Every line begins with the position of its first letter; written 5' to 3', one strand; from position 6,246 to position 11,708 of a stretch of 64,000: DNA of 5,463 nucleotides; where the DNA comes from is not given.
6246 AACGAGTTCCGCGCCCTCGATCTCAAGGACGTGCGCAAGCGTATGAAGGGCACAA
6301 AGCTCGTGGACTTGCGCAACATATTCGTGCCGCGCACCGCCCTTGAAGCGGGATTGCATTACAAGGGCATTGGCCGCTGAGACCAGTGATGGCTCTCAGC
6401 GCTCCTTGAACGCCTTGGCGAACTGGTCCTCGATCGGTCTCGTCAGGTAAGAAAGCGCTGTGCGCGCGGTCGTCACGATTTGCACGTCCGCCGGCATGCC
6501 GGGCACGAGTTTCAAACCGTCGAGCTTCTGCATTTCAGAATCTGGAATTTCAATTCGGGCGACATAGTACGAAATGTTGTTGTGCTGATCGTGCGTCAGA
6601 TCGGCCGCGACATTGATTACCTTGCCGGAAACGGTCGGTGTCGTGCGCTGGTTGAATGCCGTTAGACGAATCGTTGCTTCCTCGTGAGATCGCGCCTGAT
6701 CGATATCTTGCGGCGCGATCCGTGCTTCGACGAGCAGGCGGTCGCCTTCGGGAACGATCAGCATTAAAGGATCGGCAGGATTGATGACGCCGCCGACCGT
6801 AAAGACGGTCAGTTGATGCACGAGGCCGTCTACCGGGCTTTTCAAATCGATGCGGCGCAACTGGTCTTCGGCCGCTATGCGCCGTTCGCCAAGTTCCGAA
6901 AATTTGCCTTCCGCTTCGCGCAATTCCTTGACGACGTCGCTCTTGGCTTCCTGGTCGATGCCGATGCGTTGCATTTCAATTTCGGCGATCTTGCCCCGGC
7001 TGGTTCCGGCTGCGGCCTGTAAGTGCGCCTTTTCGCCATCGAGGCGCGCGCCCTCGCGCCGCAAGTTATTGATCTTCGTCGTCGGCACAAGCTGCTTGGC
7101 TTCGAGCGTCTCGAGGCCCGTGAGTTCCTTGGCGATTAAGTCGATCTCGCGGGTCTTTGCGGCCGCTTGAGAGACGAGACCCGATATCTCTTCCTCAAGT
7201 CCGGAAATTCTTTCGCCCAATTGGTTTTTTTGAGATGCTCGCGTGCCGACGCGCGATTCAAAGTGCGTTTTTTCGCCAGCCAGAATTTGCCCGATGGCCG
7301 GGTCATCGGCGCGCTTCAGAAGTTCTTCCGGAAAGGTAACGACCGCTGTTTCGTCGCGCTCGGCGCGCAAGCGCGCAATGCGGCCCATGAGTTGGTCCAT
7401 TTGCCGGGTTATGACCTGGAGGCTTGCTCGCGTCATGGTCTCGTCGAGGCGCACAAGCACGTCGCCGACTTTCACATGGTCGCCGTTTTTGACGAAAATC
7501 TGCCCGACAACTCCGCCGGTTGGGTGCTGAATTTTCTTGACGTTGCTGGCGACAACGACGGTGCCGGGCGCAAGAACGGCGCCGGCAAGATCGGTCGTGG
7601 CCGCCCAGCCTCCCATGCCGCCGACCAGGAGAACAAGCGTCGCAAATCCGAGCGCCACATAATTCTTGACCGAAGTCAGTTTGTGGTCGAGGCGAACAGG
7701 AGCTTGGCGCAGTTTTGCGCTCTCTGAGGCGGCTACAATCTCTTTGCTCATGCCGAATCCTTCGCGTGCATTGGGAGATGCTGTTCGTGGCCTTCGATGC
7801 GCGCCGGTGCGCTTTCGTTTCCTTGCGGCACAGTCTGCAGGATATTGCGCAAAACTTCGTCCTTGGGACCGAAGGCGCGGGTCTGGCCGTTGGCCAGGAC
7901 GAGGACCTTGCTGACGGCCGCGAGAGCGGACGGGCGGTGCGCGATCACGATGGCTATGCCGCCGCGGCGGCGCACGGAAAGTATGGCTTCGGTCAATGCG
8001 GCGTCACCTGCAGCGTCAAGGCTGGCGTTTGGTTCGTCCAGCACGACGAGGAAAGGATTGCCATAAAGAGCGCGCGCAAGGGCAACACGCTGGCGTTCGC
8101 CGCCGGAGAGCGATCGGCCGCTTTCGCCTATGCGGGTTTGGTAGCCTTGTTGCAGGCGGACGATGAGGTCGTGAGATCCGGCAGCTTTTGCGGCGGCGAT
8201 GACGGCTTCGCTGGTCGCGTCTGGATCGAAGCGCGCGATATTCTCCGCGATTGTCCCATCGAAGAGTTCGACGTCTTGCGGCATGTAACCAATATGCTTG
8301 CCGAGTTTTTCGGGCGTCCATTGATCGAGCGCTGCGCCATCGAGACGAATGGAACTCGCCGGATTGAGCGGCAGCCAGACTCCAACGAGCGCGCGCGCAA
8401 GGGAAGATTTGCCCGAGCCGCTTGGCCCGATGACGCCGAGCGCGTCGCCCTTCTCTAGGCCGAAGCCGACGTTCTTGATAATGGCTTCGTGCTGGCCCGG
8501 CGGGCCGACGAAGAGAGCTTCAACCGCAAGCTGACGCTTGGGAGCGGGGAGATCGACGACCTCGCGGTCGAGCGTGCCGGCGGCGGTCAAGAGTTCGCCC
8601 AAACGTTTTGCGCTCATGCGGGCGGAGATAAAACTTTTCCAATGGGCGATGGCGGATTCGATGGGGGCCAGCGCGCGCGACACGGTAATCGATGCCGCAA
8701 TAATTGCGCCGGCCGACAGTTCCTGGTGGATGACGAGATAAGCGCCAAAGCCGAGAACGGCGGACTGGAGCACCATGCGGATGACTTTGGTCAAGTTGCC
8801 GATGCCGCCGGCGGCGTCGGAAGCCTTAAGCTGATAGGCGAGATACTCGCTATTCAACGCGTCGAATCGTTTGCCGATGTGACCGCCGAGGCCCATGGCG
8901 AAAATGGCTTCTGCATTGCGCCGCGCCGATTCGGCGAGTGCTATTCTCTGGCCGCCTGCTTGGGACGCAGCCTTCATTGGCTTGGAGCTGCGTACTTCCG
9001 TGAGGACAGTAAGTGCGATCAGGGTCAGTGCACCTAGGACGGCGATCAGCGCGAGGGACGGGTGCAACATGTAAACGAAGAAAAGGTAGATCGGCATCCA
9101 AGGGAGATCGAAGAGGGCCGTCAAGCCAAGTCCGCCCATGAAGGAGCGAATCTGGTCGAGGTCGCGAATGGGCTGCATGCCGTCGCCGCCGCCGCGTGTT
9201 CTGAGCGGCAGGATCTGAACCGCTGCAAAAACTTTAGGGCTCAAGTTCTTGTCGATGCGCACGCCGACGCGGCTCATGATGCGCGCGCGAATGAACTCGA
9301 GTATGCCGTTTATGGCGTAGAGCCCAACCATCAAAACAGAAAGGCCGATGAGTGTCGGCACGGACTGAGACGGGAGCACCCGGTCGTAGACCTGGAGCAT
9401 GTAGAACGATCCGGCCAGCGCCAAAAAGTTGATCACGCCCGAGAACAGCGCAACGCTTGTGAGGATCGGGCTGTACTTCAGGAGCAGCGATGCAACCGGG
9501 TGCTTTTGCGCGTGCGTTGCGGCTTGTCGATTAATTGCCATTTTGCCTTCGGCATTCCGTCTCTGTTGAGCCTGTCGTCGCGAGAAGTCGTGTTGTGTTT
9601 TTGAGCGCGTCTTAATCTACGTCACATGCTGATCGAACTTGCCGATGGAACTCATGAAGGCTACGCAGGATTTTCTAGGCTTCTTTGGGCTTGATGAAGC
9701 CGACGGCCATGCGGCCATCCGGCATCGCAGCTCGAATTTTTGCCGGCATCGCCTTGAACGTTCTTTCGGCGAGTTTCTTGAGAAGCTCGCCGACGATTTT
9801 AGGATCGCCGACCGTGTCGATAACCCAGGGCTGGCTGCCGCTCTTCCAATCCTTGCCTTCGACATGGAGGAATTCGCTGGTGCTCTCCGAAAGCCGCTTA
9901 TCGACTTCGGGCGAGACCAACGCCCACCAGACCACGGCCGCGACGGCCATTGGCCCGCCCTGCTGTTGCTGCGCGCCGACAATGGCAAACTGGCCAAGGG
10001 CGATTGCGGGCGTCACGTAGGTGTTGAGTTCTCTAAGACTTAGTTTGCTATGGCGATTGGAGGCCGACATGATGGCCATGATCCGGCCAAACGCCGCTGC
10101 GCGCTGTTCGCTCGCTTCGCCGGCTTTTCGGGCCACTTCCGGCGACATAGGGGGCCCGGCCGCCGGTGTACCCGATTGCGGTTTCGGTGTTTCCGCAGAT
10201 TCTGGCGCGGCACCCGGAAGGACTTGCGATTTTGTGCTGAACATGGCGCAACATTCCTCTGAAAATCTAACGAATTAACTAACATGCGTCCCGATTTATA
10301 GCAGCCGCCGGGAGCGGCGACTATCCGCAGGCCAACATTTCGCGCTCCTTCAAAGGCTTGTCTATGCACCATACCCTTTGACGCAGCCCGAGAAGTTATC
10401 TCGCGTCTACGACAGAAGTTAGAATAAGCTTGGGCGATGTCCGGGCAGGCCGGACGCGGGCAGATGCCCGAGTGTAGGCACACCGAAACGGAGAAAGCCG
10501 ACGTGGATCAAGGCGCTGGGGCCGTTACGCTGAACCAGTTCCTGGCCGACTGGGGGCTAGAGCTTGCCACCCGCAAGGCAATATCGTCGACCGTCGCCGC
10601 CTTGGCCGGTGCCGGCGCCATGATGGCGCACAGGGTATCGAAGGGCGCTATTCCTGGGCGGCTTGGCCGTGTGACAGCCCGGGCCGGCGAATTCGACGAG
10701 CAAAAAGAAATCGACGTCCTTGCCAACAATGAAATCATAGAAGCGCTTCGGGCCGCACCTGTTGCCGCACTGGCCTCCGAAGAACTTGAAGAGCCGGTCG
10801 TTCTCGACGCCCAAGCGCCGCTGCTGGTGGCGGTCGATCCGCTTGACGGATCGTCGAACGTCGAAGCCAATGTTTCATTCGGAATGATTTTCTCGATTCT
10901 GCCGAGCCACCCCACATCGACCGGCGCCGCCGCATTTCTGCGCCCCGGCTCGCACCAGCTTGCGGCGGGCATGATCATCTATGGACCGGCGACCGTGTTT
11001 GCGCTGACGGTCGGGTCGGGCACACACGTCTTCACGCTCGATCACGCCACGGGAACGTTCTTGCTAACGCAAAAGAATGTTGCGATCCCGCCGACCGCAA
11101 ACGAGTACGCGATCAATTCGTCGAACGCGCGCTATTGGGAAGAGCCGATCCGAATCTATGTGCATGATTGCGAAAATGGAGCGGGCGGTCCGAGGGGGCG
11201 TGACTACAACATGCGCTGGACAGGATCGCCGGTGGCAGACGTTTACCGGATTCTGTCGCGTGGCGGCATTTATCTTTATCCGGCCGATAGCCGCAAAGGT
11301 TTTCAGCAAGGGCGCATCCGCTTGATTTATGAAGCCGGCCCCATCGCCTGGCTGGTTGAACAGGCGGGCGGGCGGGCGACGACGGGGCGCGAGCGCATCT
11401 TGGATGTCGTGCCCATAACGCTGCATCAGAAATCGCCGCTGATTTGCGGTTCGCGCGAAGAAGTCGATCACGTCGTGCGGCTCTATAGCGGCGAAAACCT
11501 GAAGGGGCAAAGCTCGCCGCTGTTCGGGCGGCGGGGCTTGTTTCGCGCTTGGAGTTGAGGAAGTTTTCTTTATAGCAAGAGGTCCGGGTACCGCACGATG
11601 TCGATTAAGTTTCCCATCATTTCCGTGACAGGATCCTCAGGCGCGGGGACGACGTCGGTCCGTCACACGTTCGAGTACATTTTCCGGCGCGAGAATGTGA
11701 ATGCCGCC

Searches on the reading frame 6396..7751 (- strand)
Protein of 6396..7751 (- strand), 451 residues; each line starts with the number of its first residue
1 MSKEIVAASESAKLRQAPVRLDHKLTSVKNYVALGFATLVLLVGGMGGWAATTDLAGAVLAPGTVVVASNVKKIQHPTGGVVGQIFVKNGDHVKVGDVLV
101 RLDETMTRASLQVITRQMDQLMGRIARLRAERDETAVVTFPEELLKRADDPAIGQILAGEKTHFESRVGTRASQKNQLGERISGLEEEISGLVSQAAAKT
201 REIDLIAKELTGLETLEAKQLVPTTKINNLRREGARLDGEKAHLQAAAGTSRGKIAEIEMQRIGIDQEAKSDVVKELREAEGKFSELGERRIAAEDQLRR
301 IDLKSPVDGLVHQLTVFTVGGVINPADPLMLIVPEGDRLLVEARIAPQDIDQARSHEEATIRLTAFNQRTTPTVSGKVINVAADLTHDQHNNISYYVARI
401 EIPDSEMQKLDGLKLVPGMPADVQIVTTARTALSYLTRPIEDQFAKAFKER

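Call 65: search_protein_families(library=pfam, proteins=[window:6396-7751:-], max_evalue=0.000001)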
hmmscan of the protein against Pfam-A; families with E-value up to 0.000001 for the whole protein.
window:6396-7751:- (451 aa): 3 families
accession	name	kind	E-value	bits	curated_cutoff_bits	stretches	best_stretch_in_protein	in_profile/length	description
PF13437.12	HlyD_3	-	3.9e-17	63.4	22.2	1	303-404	2-97/106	HlyD family secretion protein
PF16576.10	HlyD_D23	-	9.5e-09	35.3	30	0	297-386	105-189/214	Barrel-sandwich domain of CusB or HlyD membrane-fusion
PF13533.13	Biotin_lipoyl_2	-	4e-08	33.3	29.8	1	73-103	2-32/32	Biotin-lipoyl like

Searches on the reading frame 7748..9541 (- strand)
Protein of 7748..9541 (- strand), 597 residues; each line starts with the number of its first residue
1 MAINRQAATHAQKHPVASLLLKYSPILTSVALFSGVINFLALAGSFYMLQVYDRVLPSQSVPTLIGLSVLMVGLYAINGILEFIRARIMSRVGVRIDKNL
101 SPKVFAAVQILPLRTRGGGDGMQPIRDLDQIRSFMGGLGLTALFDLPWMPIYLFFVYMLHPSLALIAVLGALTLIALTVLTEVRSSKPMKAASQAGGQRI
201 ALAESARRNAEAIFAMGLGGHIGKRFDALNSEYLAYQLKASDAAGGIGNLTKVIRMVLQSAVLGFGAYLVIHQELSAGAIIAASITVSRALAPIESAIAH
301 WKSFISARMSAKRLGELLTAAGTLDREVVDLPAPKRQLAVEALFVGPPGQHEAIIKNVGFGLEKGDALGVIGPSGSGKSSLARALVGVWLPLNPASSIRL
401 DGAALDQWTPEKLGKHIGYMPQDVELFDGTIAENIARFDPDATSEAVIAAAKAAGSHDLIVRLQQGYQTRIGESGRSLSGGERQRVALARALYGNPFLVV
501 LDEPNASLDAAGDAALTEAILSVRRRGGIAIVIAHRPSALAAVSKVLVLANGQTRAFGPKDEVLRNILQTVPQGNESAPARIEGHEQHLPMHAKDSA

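Call 65: search_protein_families(library=pfam, proteins=[window:7748-9541:-], max_evalue=0.000001)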
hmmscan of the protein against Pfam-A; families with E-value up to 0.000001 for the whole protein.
window:7748-9541:- (597 aa): 2 families
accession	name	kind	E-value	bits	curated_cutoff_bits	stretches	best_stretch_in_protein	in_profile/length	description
PF00005.33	ABC_tran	-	2.4e-27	96.6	25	1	356-505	2-136/137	ABC transporter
PF00664.28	ABC_membrane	-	2.7e-21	76.9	28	1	32-283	6-263/274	ABC transporter transmembrane region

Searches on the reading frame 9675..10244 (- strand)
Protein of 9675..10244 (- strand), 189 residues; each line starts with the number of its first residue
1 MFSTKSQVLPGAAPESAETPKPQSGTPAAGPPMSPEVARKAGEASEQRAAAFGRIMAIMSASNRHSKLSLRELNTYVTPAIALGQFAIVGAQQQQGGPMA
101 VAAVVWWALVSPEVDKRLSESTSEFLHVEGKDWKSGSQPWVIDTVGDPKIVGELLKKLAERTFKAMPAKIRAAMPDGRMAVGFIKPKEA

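Call 65: search_protein_families(library=pfam, proteins=[window:9675-10244:-], max_evalue=0.000001)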
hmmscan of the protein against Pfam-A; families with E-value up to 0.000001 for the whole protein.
window:9675-10244:- (189 aa): 1 family
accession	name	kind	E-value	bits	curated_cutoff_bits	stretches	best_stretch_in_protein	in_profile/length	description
PF02794.22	HlyC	-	2.8e-15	56.8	25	1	51-166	1-107/127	RTX toxin acyltransferase family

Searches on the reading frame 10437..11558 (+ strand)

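Call 65: search_protein_families(library=pfam, proteins=[window:10437-11558:+], max_evalue=0.000001)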
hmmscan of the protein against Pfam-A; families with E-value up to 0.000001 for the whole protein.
window:10437-11558:+ (373 aa): 2 families
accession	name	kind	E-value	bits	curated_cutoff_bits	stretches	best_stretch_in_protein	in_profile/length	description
PF18913.5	FBPase_C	-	2.5e-42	144.1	27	1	217-350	1-126/127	Fructose-1-6-bisphosphatase, C-terminal domain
PF00316.25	FBPase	-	9.9e-38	130.1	34.8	1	31-213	2-191/191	Fructose-1-6-bisphosphatase, N-terminal domain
